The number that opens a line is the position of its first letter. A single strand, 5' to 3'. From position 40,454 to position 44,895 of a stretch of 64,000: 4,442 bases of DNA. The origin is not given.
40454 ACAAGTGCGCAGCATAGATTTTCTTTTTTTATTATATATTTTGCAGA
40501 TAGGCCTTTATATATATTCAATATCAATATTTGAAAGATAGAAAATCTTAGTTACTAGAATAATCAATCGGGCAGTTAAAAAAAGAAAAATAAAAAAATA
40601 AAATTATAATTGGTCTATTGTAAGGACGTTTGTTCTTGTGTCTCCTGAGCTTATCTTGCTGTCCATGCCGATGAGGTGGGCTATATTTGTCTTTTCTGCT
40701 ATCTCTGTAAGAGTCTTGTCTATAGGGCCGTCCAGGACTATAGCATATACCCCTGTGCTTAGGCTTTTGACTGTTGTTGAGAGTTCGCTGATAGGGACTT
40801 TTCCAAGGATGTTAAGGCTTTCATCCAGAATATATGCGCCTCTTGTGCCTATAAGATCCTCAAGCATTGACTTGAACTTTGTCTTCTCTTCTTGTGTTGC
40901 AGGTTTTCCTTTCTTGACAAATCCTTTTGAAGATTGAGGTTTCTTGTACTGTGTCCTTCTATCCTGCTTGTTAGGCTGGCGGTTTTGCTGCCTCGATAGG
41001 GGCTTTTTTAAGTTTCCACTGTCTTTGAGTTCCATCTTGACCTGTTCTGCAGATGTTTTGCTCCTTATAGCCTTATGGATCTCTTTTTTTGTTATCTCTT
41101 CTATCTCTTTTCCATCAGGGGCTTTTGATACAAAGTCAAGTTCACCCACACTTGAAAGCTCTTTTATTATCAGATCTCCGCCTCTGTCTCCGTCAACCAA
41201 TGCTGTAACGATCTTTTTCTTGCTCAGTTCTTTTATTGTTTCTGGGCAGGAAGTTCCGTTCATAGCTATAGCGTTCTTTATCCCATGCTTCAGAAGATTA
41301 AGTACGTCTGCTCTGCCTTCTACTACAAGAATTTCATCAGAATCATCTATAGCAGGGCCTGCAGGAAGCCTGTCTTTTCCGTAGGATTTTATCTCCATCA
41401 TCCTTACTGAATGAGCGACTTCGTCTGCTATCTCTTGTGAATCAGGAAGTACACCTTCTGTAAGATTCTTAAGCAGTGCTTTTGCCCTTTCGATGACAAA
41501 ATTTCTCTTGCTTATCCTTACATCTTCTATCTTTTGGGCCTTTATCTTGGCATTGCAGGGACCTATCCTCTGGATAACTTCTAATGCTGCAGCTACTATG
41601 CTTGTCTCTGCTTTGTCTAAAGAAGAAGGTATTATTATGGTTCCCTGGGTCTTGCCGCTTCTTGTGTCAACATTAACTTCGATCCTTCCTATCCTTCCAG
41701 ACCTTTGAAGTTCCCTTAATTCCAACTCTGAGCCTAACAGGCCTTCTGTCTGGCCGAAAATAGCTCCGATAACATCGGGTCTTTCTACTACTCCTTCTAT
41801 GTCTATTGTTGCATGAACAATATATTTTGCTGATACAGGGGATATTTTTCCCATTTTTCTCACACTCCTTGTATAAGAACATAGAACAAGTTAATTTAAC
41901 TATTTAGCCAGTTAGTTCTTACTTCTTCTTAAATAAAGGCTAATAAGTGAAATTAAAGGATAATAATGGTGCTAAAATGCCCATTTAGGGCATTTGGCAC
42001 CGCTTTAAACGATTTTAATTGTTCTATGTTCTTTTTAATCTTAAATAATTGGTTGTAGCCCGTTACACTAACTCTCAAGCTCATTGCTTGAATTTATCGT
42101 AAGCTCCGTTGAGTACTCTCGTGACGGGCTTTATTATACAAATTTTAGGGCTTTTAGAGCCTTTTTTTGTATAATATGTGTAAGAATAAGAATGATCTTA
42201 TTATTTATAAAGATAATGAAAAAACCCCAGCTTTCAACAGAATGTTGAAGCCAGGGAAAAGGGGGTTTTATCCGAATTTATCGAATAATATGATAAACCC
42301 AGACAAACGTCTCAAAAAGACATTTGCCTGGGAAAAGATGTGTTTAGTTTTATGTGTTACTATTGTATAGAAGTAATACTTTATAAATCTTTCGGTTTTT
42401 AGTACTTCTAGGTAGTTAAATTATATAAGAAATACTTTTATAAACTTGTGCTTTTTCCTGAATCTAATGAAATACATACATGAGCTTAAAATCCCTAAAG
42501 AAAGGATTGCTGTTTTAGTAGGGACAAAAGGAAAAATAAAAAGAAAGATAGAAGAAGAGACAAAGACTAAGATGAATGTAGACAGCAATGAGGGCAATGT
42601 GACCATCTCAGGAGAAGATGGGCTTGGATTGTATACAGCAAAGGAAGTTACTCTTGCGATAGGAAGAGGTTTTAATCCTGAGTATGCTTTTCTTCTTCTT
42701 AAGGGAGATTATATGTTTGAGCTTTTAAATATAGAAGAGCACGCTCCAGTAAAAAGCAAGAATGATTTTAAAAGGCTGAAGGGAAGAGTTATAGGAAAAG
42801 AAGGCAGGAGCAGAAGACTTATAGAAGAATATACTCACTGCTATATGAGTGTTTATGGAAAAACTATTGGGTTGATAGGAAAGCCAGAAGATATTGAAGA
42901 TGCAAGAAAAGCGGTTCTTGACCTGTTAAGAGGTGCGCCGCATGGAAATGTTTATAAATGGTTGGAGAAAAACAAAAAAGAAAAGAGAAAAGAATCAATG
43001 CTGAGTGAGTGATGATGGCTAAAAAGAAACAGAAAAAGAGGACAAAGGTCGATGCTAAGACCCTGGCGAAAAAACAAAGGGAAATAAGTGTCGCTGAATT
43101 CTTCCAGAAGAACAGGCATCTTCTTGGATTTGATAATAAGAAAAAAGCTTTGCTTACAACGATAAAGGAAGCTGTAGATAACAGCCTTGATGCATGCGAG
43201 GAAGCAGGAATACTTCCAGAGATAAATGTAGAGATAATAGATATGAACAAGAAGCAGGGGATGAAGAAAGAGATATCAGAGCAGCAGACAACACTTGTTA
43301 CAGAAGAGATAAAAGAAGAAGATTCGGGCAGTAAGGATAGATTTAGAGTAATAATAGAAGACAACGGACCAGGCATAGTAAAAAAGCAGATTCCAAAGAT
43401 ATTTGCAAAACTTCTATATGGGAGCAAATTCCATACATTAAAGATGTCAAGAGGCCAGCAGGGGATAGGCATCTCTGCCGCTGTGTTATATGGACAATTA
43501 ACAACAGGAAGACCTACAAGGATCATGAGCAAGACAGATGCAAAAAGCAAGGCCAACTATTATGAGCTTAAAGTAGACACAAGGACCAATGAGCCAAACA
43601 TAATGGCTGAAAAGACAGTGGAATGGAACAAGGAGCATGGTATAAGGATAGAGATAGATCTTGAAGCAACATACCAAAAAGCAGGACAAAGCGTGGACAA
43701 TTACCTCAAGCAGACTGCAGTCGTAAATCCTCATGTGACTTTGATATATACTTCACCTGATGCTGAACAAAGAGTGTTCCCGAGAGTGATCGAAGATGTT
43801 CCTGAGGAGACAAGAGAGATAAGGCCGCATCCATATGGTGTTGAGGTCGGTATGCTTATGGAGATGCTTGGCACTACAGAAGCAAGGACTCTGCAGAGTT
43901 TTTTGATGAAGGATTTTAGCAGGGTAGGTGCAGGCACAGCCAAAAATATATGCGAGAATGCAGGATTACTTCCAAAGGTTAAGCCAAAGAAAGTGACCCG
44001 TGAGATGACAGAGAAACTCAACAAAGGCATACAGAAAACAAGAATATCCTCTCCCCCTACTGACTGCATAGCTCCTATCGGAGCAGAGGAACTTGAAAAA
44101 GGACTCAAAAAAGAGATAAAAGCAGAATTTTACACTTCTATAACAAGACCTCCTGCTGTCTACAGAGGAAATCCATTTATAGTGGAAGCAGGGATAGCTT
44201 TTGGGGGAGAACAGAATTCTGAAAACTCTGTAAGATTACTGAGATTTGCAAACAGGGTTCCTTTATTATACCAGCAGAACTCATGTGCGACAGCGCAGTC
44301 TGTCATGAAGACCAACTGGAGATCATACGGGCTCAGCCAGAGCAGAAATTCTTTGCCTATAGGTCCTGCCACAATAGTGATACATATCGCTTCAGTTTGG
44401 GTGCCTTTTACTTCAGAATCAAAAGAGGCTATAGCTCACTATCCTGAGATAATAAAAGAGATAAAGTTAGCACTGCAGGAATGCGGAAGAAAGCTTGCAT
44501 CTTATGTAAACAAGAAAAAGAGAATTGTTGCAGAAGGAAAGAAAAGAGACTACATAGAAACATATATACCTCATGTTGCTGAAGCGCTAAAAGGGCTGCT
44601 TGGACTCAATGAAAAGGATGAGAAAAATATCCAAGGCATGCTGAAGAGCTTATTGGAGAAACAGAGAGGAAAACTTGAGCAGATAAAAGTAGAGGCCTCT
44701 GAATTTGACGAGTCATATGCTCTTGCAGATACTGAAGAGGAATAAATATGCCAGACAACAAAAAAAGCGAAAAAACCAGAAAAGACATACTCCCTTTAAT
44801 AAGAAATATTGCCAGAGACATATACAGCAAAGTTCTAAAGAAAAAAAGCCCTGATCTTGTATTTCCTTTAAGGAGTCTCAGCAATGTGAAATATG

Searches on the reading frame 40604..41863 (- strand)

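Call 8: search_protein_families(library=pfam, proteins=[window:40604-41863:-], max_evalue=0.001)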
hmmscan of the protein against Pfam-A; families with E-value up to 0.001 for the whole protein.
window:40604-41863:- (419 aa): 3 families
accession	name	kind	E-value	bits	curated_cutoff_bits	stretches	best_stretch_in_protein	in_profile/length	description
PF13662.12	Toprim_4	-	1.2e-07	32.2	25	1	176-236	1-70/85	Toprim domain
PF13155.12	Toprim_2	-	3.6e-07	30.9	22.1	1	180-240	2-66/88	Toprim-like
PF01751.28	Toprim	-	1.5e-06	28.7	23.1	1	177-254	1-93/96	Toprim domain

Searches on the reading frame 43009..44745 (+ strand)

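Call 8: search_protein_families(library=pfam, proteins=[window:43009-44745:+], max_evalue=0.001)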
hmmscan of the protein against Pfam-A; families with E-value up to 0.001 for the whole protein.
window:43009-44745:+ (578 aa): 3 families
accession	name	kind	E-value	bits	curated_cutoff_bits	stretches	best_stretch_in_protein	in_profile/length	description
PF09239.17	Topo-VIb_trans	-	6.7e-62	208.4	24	1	349-507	1-154/159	Topoisomerase VI B subunit, transducer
PF02518.31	HATPase_c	-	1.1e-06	29.4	26.4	1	45-157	3-79/111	Histidine kinase-, DNA gyrase B-, and HSP90-like ATPase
PF13589.12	HATPase_c_3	-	1.8e-05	25.2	25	1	51-197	6-113/137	Histidine kinase-, DNA gyrase B-, and HSP90-like ATPase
